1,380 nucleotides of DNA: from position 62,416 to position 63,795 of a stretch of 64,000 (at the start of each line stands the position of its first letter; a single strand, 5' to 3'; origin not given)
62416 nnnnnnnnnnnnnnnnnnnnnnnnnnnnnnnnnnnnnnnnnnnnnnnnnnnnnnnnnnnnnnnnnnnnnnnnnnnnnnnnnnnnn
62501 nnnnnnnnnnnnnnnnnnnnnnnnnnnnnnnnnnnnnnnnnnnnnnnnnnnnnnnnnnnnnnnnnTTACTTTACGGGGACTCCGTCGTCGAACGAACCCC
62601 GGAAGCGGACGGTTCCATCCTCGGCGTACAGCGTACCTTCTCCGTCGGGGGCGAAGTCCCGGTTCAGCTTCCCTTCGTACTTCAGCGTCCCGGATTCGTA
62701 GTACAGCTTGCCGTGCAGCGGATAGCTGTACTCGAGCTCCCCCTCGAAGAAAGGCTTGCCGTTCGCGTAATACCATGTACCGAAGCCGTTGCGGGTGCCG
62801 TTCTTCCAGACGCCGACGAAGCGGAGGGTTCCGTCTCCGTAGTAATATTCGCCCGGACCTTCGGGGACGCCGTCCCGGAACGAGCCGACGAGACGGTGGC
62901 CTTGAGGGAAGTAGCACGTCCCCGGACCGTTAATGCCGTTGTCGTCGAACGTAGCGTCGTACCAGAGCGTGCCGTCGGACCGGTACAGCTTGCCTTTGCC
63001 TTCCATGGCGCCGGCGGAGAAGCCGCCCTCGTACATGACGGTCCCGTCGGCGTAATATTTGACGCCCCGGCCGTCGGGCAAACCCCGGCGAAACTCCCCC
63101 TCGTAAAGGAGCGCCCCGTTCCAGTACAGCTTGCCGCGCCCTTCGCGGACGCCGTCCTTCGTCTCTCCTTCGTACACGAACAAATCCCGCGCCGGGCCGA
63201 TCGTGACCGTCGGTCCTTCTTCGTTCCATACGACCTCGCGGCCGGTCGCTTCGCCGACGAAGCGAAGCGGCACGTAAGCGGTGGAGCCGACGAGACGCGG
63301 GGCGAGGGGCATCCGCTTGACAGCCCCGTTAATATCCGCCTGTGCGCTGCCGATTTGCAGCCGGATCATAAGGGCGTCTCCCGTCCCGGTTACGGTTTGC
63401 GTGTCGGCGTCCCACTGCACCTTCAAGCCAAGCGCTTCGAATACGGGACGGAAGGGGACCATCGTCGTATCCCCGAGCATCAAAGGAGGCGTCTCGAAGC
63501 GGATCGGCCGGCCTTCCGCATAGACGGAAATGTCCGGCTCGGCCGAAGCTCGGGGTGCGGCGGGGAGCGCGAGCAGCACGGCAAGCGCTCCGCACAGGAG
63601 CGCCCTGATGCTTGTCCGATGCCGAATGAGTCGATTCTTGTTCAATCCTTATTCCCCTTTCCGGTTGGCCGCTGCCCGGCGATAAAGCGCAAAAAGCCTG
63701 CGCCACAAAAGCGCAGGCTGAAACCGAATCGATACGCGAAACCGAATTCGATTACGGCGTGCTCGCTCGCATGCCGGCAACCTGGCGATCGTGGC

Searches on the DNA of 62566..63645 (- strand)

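Call 20: search_rna_families(sources=[L001, L002, L003, L004, L005, L006, L007], threshold=gathering, show_alignments=6)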
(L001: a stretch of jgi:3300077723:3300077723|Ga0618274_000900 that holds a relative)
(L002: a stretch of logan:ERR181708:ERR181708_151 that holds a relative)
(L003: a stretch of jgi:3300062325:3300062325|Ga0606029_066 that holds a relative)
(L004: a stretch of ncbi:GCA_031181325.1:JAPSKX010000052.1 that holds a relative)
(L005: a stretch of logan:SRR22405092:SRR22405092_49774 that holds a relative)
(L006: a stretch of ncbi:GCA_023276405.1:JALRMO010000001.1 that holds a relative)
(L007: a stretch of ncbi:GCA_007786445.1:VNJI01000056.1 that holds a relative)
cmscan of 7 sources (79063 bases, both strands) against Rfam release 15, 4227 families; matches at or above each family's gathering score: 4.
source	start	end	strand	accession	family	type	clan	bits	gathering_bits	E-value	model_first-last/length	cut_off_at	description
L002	5794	5882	+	RF01051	c-di-GMP-I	Cis-reg; riboswitch;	CL00126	80.4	35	3.9e-14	1-87/87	no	c-di-GMP-I riboswitch aptamer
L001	5327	5422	+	RF03167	c-di-GMP-I-GGC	Cis-reg; riboswitch;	CL00126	76.7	59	2.3e-16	1-80/80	no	c-di-GMP-I-GGC riboswitch aptamer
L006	5677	5790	+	RF01051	c-di-GMP-I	Cis-reg; riboswitch;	CL00126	67.1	35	7.1e-11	1-87/87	no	c-di-GMP-I riboswitch aptamer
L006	5113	5243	+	RF02004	group-II-D1D4-5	Intron;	CL00102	38.9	34.5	9e-05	1-201/201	no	Group II catalytic intron D1-D4-5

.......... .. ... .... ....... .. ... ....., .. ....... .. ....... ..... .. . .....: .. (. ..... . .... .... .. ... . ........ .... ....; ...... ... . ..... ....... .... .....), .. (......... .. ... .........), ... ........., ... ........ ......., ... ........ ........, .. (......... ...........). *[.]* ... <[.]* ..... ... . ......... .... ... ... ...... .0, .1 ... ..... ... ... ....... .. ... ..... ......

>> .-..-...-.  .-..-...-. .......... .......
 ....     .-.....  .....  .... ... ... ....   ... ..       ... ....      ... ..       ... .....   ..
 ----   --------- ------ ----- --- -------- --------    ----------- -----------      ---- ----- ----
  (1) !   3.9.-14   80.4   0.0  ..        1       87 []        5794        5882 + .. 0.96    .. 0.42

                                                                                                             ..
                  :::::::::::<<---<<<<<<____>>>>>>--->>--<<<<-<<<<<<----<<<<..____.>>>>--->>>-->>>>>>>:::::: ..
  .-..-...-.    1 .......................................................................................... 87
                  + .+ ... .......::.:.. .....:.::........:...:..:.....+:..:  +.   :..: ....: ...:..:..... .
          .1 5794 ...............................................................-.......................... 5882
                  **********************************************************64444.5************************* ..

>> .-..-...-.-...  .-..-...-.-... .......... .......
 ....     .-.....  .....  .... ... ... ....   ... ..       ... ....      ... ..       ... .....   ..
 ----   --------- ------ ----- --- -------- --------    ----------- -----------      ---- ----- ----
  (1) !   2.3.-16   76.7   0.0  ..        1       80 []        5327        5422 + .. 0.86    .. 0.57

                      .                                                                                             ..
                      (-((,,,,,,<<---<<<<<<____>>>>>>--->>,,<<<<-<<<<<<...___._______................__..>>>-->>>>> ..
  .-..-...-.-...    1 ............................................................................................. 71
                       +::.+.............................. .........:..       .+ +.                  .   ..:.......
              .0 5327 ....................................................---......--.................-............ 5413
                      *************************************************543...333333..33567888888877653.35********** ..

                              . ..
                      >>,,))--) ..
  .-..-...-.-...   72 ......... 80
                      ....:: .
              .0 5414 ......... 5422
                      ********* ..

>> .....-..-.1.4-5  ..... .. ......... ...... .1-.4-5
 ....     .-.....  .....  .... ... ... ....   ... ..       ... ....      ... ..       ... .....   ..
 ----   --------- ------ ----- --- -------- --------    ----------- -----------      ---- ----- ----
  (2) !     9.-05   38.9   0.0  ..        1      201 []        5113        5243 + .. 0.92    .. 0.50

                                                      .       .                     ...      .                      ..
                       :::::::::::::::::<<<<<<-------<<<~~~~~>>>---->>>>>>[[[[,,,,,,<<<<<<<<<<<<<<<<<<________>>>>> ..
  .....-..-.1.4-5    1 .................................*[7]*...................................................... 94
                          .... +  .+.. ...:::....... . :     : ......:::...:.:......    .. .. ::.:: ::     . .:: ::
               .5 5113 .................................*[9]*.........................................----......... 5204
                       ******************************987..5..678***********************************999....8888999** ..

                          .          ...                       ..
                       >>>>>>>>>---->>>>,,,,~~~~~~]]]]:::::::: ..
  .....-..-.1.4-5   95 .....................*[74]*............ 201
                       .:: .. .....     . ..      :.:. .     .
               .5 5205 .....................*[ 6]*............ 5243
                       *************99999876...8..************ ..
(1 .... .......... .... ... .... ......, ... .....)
